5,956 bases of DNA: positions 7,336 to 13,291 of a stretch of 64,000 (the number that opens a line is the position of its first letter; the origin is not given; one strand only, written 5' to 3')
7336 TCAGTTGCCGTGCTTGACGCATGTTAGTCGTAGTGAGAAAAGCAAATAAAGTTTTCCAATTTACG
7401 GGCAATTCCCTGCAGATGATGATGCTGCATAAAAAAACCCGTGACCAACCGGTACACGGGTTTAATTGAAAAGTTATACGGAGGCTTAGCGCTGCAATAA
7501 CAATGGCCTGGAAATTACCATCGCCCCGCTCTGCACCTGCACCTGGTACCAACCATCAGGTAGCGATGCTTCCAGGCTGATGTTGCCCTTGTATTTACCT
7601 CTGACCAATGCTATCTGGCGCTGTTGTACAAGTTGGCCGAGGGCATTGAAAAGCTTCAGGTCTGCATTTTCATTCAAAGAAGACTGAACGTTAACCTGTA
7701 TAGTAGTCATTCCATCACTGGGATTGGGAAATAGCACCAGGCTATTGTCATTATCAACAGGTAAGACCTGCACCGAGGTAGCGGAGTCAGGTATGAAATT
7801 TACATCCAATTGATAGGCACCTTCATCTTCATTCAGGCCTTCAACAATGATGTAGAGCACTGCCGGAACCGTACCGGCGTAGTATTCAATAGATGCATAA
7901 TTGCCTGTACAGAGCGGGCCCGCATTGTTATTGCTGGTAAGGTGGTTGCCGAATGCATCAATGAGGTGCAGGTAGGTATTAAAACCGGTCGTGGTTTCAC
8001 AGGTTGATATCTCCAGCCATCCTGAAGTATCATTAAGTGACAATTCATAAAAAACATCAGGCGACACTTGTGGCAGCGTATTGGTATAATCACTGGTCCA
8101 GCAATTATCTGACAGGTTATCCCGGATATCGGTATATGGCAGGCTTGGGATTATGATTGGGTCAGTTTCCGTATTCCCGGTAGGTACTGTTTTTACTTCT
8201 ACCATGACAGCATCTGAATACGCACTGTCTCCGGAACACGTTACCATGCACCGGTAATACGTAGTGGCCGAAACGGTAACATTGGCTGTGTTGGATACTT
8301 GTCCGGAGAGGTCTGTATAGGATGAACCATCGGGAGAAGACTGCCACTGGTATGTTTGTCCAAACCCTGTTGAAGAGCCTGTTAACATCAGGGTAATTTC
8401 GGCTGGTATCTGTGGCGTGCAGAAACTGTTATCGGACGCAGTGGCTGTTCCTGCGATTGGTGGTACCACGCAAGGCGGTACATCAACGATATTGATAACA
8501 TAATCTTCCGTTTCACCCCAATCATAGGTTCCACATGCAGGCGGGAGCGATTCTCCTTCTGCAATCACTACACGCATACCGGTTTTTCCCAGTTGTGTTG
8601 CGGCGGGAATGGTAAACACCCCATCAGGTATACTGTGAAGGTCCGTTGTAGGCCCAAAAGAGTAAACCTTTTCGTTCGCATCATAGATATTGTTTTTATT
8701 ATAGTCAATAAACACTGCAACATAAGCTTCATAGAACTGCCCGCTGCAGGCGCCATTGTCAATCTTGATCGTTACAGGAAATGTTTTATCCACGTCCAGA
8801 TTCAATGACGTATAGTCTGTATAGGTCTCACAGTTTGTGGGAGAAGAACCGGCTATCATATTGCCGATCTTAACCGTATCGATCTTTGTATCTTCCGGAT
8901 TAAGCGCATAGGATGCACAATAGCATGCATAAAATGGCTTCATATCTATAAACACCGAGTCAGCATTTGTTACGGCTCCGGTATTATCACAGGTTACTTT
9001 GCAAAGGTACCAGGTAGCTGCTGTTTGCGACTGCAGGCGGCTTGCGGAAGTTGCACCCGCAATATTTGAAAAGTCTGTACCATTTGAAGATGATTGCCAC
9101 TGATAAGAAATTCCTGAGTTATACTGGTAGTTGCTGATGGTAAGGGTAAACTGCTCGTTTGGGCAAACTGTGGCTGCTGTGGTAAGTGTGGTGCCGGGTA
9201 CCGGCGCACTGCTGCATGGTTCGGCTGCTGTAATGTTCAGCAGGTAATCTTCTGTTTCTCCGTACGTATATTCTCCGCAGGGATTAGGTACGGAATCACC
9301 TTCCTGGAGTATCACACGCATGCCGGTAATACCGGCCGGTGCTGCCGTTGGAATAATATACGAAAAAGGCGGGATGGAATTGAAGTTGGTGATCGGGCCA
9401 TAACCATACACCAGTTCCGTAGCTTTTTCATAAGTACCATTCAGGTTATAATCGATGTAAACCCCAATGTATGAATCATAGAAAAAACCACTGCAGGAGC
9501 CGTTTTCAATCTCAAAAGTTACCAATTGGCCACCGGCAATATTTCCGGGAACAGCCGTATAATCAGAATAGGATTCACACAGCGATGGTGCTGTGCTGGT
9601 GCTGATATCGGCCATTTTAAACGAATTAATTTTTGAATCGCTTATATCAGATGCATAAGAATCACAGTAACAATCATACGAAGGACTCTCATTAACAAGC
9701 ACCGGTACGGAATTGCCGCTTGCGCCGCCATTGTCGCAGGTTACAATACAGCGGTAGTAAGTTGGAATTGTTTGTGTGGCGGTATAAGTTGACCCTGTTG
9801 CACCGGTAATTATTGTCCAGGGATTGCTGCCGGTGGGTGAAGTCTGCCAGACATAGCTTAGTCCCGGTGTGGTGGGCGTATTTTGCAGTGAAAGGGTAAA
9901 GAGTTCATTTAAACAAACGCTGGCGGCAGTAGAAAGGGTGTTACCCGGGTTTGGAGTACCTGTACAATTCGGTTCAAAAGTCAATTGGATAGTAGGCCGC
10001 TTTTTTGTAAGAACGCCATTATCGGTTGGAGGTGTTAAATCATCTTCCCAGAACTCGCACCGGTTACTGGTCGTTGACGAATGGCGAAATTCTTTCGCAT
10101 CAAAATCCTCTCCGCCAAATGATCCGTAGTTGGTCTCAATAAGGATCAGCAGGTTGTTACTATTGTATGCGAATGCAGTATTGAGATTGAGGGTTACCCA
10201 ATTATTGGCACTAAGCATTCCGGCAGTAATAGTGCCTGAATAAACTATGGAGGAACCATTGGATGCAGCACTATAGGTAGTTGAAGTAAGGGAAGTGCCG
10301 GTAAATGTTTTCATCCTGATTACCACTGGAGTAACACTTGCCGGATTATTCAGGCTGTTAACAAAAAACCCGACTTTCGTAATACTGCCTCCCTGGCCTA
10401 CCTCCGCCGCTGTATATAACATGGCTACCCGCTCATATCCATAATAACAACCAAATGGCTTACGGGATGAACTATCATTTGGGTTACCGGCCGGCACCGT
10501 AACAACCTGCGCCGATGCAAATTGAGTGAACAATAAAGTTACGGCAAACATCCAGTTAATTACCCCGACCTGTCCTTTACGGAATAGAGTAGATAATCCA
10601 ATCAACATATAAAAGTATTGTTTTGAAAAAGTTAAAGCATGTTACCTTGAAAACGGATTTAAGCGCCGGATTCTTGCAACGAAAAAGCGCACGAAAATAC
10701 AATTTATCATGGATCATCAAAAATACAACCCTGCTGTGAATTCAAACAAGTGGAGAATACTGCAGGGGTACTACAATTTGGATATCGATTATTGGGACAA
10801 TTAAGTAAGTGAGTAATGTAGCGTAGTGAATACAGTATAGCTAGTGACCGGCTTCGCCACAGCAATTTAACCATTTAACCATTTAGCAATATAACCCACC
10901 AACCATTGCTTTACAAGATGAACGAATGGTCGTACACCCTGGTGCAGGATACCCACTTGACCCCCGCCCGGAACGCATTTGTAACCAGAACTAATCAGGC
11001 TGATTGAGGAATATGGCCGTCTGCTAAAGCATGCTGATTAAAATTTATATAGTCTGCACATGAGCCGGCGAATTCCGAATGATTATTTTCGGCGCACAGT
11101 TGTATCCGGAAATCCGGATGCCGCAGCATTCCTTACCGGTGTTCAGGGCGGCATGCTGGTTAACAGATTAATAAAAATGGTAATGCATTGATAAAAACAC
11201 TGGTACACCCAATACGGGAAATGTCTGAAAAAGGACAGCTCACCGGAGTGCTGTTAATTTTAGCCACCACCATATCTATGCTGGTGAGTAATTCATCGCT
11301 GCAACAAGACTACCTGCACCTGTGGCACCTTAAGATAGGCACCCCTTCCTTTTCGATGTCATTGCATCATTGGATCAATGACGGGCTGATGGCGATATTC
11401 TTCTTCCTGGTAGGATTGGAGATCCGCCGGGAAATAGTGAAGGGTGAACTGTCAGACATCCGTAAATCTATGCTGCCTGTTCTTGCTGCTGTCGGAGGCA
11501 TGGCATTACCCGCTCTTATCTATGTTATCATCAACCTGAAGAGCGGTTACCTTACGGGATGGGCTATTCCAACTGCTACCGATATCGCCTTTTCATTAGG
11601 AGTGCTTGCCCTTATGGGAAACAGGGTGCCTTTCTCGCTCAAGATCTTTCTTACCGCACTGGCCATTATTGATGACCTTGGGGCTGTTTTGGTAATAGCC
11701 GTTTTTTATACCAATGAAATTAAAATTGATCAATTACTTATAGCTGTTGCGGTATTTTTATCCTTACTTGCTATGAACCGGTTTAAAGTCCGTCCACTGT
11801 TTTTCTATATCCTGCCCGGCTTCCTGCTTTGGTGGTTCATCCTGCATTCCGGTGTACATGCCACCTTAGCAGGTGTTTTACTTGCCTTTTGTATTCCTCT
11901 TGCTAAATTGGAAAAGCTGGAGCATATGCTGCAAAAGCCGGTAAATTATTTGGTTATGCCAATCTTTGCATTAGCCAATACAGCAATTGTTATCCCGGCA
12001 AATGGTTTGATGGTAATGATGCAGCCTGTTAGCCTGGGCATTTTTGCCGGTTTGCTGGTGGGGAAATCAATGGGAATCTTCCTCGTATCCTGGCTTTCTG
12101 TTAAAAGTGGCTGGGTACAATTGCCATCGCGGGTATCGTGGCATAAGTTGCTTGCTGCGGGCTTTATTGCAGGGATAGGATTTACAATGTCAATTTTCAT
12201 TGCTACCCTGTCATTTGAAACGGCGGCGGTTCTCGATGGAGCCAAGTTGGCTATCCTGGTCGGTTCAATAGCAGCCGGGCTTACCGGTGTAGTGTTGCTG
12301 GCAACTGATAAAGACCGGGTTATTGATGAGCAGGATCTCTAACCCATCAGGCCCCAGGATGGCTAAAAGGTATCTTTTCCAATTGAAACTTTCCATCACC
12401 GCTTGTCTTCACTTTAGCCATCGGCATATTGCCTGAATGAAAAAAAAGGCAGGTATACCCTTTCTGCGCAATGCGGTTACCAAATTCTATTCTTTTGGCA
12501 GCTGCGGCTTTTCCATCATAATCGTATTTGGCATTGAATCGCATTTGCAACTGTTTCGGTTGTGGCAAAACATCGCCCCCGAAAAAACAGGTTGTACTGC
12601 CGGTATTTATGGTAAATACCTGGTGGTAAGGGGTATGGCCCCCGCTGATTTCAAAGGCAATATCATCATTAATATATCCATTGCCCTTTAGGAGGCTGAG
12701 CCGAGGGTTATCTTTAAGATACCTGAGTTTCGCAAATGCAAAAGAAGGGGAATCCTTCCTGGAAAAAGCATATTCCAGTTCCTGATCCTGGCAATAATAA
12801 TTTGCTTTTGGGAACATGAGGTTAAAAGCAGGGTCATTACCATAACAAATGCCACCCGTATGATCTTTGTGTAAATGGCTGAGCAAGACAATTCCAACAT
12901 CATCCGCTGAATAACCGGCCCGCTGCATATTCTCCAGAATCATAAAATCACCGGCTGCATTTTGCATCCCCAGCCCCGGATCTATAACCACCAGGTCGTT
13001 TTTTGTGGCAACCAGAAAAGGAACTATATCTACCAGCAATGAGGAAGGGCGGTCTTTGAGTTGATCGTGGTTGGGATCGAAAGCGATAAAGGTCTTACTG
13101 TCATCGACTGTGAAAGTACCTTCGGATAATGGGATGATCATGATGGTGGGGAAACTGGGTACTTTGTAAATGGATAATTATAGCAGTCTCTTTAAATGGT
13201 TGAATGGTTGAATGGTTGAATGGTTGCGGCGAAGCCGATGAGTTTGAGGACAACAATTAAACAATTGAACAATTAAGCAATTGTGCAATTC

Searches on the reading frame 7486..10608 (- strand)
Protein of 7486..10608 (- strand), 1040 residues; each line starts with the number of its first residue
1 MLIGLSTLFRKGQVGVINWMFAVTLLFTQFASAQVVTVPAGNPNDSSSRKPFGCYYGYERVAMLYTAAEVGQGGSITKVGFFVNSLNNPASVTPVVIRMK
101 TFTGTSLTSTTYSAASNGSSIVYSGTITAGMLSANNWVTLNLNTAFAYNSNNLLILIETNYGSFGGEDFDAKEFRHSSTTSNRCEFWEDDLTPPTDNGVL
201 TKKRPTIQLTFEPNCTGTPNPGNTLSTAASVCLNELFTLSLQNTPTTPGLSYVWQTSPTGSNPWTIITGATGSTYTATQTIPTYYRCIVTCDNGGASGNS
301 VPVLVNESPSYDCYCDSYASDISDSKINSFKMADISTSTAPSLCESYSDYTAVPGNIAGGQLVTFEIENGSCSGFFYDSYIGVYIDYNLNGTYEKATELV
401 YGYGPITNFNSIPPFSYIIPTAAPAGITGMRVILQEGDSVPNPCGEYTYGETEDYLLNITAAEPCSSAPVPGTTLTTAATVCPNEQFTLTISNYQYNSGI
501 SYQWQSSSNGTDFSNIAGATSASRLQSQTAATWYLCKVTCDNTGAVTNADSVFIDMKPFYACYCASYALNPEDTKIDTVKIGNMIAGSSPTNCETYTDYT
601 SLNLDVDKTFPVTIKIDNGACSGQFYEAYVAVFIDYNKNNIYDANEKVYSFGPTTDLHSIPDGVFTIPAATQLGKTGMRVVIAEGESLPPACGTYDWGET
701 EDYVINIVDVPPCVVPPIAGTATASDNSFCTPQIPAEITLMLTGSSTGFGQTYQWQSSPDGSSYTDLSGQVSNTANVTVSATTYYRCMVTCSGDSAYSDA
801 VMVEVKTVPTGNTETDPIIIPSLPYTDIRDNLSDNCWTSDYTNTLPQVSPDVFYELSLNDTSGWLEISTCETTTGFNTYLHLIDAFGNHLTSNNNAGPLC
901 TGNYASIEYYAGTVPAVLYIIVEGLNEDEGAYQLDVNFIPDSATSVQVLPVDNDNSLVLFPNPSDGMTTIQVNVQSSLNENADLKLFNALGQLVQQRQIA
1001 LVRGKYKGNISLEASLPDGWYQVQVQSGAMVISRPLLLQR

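Call 67: search_protein_families(library=pfam, proteins=[window:7486-10608:-], max_evalue=0.0001)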
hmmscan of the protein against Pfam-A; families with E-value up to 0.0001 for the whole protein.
window:7486-10608:- (1040 aa): 2 families
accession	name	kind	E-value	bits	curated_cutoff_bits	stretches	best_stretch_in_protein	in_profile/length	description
PF20009.4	GEVED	-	1.8e-30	106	24.4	2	629-706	1-78/78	GEVED domain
PF18962.6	Por_Secre_tail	-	3.3e-07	30.9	27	1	959-1029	1-66/75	Secretion system C-terminal sorting domain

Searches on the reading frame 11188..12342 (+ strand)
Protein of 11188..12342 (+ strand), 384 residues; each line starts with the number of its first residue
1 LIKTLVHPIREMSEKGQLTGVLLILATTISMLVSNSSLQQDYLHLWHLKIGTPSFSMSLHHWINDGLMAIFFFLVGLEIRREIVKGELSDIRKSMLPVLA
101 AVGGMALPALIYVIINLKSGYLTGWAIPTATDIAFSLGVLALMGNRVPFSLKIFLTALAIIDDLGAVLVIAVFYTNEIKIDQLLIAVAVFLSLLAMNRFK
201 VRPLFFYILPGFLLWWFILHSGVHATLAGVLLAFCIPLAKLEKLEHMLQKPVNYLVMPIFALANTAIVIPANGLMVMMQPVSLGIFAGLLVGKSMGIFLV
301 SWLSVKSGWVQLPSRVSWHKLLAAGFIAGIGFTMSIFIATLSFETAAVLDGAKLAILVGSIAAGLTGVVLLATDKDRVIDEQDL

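Call 67: search_protein_families(library=pfam, proteins=[window:11188-12342:+], max_evalue=0.0001)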
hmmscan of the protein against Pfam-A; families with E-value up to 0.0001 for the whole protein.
window:11188-12342:+ (384 aa): 1 family
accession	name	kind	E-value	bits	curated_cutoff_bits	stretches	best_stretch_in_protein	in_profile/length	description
PF06965.17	Na_H_antiport_1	-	5.8e-139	463.6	23.5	1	13-371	4-374/374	Na+/H+ antiporter 1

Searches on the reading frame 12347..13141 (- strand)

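Call 67: search_protein_families(library=pfam, proteins=[window:12347-13141:-], max_evalue=0.0001)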
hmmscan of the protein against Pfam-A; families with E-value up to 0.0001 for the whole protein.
window:12347-13141:- (264 aa): 1 family
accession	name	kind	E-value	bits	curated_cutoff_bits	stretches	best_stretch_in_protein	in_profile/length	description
PF00753.33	Lactamase_B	-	1.4e-13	51.6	22.7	1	42-202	9-161/196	Metallo-beta-lactamase superfamily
